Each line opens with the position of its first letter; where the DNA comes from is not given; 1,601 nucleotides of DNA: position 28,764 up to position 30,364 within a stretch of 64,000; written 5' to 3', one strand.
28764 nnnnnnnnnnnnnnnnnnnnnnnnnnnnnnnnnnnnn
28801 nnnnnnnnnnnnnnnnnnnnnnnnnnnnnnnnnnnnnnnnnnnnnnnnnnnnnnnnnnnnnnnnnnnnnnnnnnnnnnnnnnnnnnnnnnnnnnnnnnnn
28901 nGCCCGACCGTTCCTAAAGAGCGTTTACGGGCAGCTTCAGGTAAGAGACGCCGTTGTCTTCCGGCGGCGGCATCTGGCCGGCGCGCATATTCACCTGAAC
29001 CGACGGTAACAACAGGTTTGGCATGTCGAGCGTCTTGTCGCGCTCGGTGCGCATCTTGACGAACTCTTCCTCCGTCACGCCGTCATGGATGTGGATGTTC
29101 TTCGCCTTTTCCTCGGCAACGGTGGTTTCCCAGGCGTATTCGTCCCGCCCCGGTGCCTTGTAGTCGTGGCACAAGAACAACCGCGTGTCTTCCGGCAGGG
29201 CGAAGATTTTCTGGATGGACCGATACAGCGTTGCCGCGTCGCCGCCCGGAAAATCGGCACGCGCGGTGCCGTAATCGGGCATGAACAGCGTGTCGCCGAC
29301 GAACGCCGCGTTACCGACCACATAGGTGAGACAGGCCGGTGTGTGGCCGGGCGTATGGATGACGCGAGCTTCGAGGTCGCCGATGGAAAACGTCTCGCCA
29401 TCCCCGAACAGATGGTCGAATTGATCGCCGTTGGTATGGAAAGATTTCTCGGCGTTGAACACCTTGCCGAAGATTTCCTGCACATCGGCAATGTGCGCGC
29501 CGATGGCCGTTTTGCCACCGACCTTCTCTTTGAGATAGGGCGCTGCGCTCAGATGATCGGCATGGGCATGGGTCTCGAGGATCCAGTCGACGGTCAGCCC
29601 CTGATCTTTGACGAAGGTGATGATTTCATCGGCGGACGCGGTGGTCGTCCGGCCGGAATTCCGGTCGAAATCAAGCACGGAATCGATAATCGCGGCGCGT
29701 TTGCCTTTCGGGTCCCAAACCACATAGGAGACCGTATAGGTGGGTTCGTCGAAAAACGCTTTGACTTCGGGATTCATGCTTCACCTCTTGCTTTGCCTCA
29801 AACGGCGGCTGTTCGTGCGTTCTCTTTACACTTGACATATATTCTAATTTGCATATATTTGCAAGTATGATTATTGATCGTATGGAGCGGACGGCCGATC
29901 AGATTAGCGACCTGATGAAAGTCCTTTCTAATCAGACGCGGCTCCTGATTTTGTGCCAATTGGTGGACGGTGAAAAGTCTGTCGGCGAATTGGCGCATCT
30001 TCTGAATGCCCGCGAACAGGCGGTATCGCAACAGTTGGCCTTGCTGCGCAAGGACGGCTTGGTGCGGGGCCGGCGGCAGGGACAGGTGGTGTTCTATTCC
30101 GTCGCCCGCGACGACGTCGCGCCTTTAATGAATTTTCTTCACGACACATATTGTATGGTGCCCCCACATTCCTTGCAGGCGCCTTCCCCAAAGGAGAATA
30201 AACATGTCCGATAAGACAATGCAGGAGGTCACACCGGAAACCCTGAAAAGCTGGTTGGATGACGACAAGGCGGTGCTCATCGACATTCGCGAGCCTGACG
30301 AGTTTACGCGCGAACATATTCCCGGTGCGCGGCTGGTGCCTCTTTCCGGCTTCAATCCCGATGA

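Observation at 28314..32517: Persulfide-response locus with unusual partners: CDO-like thiol dioxygenase and a SulP permease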

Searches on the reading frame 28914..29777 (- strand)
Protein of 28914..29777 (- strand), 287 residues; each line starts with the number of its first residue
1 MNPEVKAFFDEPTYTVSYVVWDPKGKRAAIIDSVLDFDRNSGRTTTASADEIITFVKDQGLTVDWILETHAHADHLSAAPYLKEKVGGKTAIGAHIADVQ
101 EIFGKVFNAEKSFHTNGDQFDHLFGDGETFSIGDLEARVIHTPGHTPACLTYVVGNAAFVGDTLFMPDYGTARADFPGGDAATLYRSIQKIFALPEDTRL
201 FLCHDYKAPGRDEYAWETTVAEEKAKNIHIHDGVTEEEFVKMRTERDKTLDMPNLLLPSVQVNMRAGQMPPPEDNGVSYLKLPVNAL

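Call 3: search_protein_families(library=pfam, proteins=[window:28914-29777:-])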
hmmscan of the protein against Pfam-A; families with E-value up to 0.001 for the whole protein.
window:28914-29777:- (287 aa): 2 families
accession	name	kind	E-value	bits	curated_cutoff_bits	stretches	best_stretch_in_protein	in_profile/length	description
PF00753.33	Lactamase_B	-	1e-24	88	22.7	1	12-204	3-196/196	Metallo-beta-lactamase superfamily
PF12706.13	Lactamase_B_2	-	3.8e-06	27.1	27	1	58-169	26-149/200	Beta-lactamase superfamily domain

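Call 4: search_protein_families(library=ncbifam, proteins=[window:28914-29777:-])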
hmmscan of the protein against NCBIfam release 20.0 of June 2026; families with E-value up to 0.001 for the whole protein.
window:28914-29777:- (287 aa): 19 families
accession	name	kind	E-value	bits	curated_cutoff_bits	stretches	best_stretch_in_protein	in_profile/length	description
NF040641.1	bifunc_ST_SDO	equivalog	6.8e-126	420.5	625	1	2-287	141-423/423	bifunctional sulfur transferase/dioxygenase Blh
TIGR03413.1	GSH_gloB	equivalog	4.7e-23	81.8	200.8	1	47-209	28-169/248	hydroxyacylglutathione hydrolase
NF041804.1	MBL_fold_SolJ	exception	2.8e-15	56.1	350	1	50-210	41-184/224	solanimycin biosynthesis MBL-fold hydrolase SolJ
NF012229.1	bla_class_B_core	domain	3.6e-14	53.1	100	1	44-153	33-137/139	metallo-beta-lactamase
NF007597.0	PRK10241.1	equivalog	8.1e-14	51.5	421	1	49-207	32-168/251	hydroxyacylglutathione hydrolase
NF033105.1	bla_subclass_B3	equivalog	3.9e-12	46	240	1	48-154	44-155/257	subclass B3 metallo-beta-lactamase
NF033185.1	B3_Acin_new2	exception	9.6e-08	31.5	625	1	62-154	89-182/285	putative subclass B3 metallo-beta-lactamase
NF033184.1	B3_Acin_new1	exception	5.1e-07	29.1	580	1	63-153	88-179/283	putative subclass B3 metallo-beta-lactamase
NF040470.1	blaEAM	exception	2.3e-06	26.9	660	1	62-161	119-222/318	EAM family subclass B3 metallo-beta-lactamase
NF000438.2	blaPOM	exception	1.4e-05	24.4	610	1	58-153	88-187/286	POM family subclass B3 metallo-beta-lactamase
NF000427.2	blaCAU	exception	2.4e-05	23.7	500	1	62-153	65-157/262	CAU/MBL1b family subclass B3 metallo-beta-lactamase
NF033106.1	blaL1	exception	3.5e-05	22.9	560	1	53-152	85-188/290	L1 family subclass B3 metallo-beta-lactamase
NF040644.1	blaPAM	exception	3.8e-05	23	615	1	50-154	80-188/287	PAM family subclass B3 metallo-beta-lactamase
NF000405.1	HARLDQ_not_B3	exception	0.00013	21.6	350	1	47-169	60-190/267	HARLDQ motif MBL-fold protein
NF012140.0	blaBJP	exception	0.00013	20.9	600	1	62-152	93-184/294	BJP family subclass B3 metallo-beta-lactamase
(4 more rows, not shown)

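Call 7: search_solved_structures(query=window:28914-29777:-, max_evalue=0.00001, show_alignments=2)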
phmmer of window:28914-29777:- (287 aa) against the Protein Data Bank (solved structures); distinct sequences matched with E-value up to 0.00001: 20.
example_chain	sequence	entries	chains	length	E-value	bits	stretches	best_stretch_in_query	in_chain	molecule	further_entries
4ysk_A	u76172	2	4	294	6.4e-120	402.7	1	2-287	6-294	Beta-lactamase domain protein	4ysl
9g8t_A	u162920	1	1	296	2e-119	401.1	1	2-285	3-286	Metallo-beta-lactamase domain-containing protein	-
4efz_A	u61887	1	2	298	8.5e-115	385.9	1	5-287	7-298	Metallo-beta-lactamase family protein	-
9rhq_A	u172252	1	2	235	1.1e-29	106.6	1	117-268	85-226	Metallo-beta-lactamase family protein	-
4ysb_A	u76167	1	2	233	6.3e-25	91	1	126-272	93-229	Metallo-beta-lactamase family protein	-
4chl_A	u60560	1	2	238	1.9e-21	79.6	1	7-271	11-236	PERSULFIDE DIOXYGENASE ETHE1, MITOCHONDRIAL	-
5ve3_B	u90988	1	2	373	7e-20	74.4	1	7-267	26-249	BpPRF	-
5ve4_A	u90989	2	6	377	7.2e-20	74.4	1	7-267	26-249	BpPRF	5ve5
8zbd_A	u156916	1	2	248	1.4e-19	73.4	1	126-271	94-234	MBL fold metallo-hydrolase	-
2gcu_A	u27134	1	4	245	6.5e-19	71.3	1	49-269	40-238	Putative hydroxyacylglutathione hydrolase 3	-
7ev5_A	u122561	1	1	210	3.4e-14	55.8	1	48-200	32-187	Lactamase_B domain-containing protein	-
7l0b_A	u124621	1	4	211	1.7e-13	53.4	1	51-205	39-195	Hydroxyacylglutathione hydrolase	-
1xm8_A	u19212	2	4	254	7.8e-13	51.3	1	44-208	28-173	glyoxalase II | Putative hydroxyacylglutathione hydrolase 2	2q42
2xf4_A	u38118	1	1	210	1.7e-12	50.2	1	49-200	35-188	HYDROXYACYLGLUTATHIONE HYDROLASE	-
6rz0_A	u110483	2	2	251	1.9e-09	40.1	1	121-208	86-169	Hydroxyacylglutathione hydrolase GloB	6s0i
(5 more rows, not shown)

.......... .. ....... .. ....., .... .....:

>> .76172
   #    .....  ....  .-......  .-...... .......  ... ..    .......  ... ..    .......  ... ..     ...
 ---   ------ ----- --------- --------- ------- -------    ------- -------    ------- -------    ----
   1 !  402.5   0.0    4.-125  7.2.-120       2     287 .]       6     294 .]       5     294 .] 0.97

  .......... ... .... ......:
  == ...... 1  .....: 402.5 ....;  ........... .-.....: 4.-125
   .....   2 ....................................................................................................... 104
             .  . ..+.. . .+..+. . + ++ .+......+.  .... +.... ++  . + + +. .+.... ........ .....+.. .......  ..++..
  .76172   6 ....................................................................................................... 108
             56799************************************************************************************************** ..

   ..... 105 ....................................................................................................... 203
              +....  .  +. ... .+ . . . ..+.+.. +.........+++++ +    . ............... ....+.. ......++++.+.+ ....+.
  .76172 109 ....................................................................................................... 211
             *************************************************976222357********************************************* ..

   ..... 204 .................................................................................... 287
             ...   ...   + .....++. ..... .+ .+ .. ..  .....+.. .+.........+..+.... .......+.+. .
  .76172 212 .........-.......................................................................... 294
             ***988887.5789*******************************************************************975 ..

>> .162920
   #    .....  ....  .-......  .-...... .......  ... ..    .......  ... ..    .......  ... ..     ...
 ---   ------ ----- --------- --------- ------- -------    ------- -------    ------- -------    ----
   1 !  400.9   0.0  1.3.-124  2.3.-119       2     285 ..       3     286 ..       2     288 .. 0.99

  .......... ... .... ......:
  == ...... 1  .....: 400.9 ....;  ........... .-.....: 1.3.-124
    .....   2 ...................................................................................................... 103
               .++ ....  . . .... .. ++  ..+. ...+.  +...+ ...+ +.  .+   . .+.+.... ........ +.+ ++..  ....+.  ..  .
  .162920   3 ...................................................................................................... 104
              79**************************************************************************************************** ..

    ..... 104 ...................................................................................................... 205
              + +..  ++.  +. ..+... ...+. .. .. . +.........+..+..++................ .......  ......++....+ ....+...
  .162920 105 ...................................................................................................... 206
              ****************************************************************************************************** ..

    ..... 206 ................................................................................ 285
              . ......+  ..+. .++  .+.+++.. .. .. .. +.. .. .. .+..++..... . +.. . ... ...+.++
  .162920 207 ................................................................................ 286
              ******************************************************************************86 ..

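Call 42: find_related_loci(query=window:28914-29777:-, collection=metagenome_contigs, flank=7000)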
Query window:28914-29777:- (287 aa) in metagenome_contigs; peptide patterns used: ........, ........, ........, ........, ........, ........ (x = any residue, [..] = any of these).
600 stretches matched a pattern (row limit reached: there are more); 595 encode a relative of the query (tblastn E <= 1e-3); the best 80 are kept; 80 distinct loci.
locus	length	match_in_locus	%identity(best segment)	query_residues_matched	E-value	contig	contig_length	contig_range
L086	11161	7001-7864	75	1-287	1e-148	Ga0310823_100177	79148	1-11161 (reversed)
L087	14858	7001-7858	71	2-287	5e-145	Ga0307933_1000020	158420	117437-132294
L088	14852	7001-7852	73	2-285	2e-143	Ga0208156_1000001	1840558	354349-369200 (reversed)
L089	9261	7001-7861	70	1-287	8e-144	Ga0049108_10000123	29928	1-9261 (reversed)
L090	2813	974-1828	72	1-285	5e-150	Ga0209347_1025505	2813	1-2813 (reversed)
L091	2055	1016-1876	70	1-287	4e-153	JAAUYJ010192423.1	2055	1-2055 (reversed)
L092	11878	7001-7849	72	3-285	7e-143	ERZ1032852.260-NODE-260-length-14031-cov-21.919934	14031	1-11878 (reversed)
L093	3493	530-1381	73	2-285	2e-147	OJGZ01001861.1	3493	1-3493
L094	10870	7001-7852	73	2-285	1e-142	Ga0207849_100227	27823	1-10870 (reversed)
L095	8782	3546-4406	70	1-287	1e-142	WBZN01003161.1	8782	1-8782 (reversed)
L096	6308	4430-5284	72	1-285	2e-142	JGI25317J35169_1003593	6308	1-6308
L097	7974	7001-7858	69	2-287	8e-142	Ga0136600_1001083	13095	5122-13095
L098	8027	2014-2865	71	2-285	7e-141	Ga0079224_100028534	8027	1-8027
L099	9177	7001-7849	71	3-285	4e-140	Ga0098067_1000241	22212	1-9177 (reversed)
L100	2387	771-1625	69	3-287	7e-148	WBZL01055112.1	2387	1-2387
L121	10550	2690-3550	64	1-287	1e-133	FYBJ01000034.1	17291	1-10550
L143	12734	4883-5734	65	4-287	3e-131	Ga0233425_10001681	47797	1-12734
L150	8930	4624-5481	63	2-287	4e-130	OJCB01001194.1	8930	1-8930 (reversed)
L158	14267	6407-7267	63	1-287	5e-129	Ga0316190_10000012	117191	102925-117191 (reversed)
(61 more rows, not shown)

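Call 67: search_protein_families(library=pfam, proteins=[L158:8135-9823:+, L121:1892-2554:-, L099:8541-9065:+, L143:8268-9050:+, L150:5588-6016:+], max_evalue=0.00001)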
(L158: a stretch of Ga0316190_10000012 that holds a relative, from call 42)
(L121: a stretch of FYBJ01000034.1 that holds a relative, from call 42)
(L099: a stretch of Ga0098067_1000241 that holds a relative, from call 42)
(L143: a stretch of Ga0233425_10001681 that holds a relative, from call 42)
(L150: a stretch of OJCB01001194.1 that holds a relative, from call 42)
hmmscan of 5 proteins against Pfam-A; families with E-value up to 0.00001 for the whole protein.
L158:8135-9823:+ (562 aa): 2 families
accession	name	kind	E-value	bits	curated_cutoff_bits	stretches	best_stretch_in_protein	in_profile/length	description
PF04273.18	BLH_phosphatase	-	5.8e-29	101.1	26.1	1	4-109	3-108/110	Beta-lactamase hydrolase-like protein, phosphatase-like domain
PF07992.20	Pyr_redox_2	-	7e-09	35.9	26.1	1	158-271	1-119/291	Pyridine nucleotide-disulphide oxidoreductase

L121:1892-2554:- (220 aa): 3 families
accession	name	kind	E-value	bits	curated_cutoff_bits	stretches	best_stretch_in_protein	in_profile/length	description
PF00578.27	AhpC-TSA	-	4e-31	108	26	1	18-147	1-123/124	AhpC/TSA family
PF08534.16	Redoxin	-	5.6e-12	46.1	26.6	1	19-149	3-132/148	Redoxin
PF10417.14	1-cysPrx_C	-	8.8e-06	26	21.1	0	168-199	1-33/41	C-terminal domain of 1-Cys peroxiredoxin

L099:8541-9065:+ (174 aa): 1 family
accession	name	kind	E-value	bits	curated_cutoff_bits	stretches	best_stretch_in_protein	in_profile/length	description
PF20398.3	DUF6691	-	1.6e-38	132.6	27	1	44-168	5-129/142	Family of unknown function (DUF6691)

L143:8268-9050:+ (260 aa): 1 family
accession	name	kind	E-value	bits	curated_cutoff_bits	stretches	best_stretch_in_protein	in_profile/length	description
PF01925.25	TauE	-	9.5e-50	169.9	32.6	1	12-252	2-237/237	Sulfite exporter TauE/SafE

L150:5588-6016:+ (142 aa): 1 family
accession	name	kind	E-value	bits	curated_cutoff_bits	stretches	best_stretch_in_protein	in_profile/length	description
PF04273.18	BLH_phosphatase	-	2e-33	115.5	26.1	1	3-111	1-109/110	Beta-lactamase hydrolase-like protein, phosphatase-like domain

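Call 84: search_protein_families(library=pfam, proteins=[L086:3877-6225:-, L086:2201-3880:-, L086:6576-6914:-, L086:7902-8330:+, L086:8332-8769:+, L086:8660-9583:+, L086:9732-10805:-, L086:7842-8714:-], max_evalue=0.0001)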
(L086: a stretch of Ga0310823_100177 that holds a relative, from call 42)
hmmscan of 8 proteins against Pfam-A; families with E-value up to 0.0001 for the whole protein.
L086:3877-6225:- (782 aa): 3 families
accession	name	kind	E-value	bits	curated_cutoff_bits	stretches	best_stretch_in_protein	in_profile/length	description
PF00005.33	ABC_tran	-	3.8e-24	86.3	25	1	591-736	3-137/137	ABC transporter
PF00664.28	ABC_membrane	-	1.5e-17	64.6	28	1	249-498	6-259/274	ABC transporter transmembrane region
PF13304.12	AAA_21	-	5.7e-06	27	27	0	714-768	247-302/304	AAA domain, putative AbiEii toxin, Type IV TA system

L086:2201-3880:- (559 aa): 2 families
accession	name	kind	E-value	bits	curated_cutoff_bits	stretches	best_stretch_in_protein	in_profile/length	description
PF00005.33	ABC_tran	-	1.7e-23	84.1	25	1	358-490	3-136/137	ABC transporter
PF13304.12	AAA_21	-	2.8e-08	34.6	27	0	466-519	241-298/304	AAA domain, putative AbiEii toxin, Type IV TA system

L086:6576-6914:- (112 aa): 3 families
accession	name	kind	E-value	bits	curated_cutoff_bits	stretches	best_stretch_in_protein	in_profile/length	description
PF01022.26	HTH_5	-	5.1e-10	39.5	22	1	24-67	3-46/47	Bacterial regulatory protein, arsR family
PF12802.13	MarR_2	-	3.5e-05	24.3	27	1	25-71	7-55/61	MarR family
PF12840.13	HTH_20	-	7.6e-05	23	27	1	29-68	9-50/51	Helix-turn-helix domain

L086:7902-8330:+ (142 aa): 1 family
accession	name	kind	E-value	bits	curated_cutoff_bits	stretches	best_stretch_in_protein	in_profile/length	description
PF04143.19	Sulf_transp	-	1.1e-10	42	27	1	6-127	175-306/310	Sulphur transport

L086:8332-8769:+ (145 aa): 1 family
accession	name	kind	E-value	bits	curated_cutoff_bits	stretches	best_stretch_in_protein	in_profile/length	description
PF20398.3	DUF6691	-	5.5e-48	163.3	27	1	3-139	2-138/142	Family of unknown function (DUF6691)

L086:8660-9583:+ (307 aa): 1 family
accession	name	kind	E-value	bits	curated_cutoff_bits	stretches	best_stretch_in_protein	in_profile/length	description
PF01925.25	TauE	-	9e-49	166.7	32.6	1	56-296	2-237/237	Sulfite exporter TauE/SafE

L086:9732-10805:- (357 aa): 0 families

L086:7842-8714:- (290 aa): 0 families

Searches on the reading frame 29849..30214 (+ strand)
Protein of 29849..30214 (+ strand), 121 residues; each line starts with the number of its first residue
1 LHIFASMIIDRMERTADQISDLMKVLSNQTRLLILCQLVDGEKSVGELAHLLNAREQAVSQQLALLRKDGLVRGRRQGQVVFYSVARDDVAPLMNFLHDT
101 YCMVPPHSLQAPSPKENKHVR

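Call 3: search_protein_families(library=pfam, proteins=[window:29849-30214:+])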
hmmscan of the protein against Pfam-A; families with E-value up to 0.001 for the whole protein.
window:29849-30214:+ (121 aa): 7 families
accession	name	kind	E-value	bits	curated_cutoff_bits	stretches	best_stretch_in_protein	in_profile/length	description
PF01022.26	HTH_5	-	1.2e-10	41.5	22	1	28-73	1-46/47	Bacterial regulatory protein, arsR family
PF12840.13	HTH_20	-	1.6e-05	25.2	27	1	26-74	1-50/51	Helix-turn-helix domain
PF24270.1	HTH_Cmi2_C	-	8.4e-05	23.3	27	1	10-76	55-122/125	Cmi2, C-terminal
PF25212.1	HVO_A0114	-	0.00016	21.8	27.6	1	17-83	11-77/84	HVO_A0114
PF13545.12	HTH_Crp_2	-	0.00019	21.8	27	1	45-77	25-57/70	Crp-like helix-turn-helix domain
PF12802.13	MarR_2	-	0.0003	21.3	27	1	29-76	7-54/61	MarR family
PF01638.23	HxlR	-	0.00073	19.8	20.8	1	26-75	2-52/91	HxlR-like helix-turn-helix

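Call 4: search_protein_families(library=ncbifam, proteins=[window:29849-30214:+])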
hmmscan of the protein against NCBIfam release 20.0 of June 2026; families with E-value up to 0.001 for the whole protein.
window:29849-30214:+ (121 aa): 10 families
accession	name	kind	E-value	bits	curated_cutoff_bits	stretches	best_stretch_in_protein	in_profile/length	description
NF033788.1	HTH_metalloreg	subfamily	1.8e-23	82.1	55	1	20-93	2-76/77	metalloregulator ArsR/SmtB family transcription factor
NF040642.1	sulf_sens_BigR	equivalog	1.3e-22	79.7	155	1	11-103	2-94/95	sulfite-sensing transcriptional repressor BigR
NF033789.1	repress_SdpR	subfamily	1.8e-12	47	100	1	23-88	2-67/79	autorepressor SdpR family transcription factor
NF047906.1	CdPbTransRegCmtR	equivalog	2.5e-11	43.4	150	1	13-99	5-91/104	Cd(II)/Pb(II)-sensing metalloregulatory transcriptional regulator CmtR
NF041413.1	ArsR_Rv2640c_fam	equivalog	4.3e-10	40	155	1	15-102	28-118/118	Rv2640c family ArsR-like transcriptional regulator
NF007528.0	PRK10141.1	subfamily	1e-09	38.3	97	1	21-86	8-74/117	metalloregulator ArsR/SmtB family transcription factor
NF045707.1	Dbac_1936_reg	equivalog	2.4e-09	37.1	115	1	17-98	5-86/99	ArsR/SmtB-type metalloregulator TsoR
TIGR01884.1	cas_HTH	subfamily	8.3e-07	28.6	60.2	1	28-75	141-189/202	CRISPR-associated CARF protein Csa3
NF052532.1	TransRegPagRBaca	equivalog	1.2e-05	25.3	170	1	17-97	15-95/99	transcriptional repressor PagR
NF053602.1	Phr_regulator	exception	0.00055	19.6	320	1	20-75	3-58/191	heat shock transcription regulator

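Call 26: search_solved_structures(query=window:29882-30214:+, max_evalue=0.00001, show_alignments=4)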
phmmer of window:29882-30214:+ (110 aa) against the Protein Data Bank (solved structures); distinct sequences matched with E-value up to 0.00001: 19.
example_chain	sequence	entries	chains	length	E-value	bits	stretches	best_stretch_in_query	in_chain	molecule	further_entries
4k2e_A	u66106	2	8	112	7.1e-20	74.6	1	1-92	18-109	Transcriptional activator HlyU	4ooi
6o8k_A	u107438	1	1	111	9.6e-19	70.9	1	5-91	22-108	Transcriptional regulator, ArsR family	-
13ct_A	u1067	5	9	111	9.6e-19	70.9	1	5-91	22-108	Transcriptional regulator, ArsR family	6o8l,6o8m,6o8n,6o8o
3pqj_A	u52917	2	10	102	1.1e-17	67.5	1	1-92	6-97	Biofilm growth-associated repressor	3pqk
3jth_A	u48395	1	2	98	1.2e-17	67.4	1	2-91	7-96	Transcription activator HlyU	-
5znx_A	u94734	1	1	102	1.4e-17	67.2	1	2-91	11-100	Transcriptional activator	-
3cuo_A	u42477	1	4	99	3.7e-12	49.8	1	2-91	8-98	Uncharacterized HTH-type transcriptional regulator ygaV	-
4omy_A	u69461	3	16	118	1.9e-11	47.5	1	8-94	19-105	NolR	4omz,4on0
6cda_A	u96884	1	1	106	1.5e-10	44.6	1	4-83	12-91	ArsR family transcriptional regulator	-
2kjb_A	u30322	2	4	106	2e-10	44.2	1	4-83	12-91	CzrA protein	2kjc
1r1u_A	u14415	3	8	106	2e-10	44.2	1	4-83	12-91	repressor protein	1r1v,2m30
6cdb_A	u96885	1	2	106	2.8e-10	43.8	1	4-83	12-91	ArsR family transcriptional regulator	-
6jmi_A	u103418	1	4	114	3.1e-10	43.6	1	10-85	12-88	Uncharacterized HTH-type transcriptional regulator Rv0081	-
2lkp_A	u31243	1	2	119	3.1e-10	43.6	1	4-84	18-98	HTH-type transcriptional regulator NmtR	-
4ggg_A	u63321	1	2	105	3.8e-10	43.4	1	4-83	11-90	Repressor protein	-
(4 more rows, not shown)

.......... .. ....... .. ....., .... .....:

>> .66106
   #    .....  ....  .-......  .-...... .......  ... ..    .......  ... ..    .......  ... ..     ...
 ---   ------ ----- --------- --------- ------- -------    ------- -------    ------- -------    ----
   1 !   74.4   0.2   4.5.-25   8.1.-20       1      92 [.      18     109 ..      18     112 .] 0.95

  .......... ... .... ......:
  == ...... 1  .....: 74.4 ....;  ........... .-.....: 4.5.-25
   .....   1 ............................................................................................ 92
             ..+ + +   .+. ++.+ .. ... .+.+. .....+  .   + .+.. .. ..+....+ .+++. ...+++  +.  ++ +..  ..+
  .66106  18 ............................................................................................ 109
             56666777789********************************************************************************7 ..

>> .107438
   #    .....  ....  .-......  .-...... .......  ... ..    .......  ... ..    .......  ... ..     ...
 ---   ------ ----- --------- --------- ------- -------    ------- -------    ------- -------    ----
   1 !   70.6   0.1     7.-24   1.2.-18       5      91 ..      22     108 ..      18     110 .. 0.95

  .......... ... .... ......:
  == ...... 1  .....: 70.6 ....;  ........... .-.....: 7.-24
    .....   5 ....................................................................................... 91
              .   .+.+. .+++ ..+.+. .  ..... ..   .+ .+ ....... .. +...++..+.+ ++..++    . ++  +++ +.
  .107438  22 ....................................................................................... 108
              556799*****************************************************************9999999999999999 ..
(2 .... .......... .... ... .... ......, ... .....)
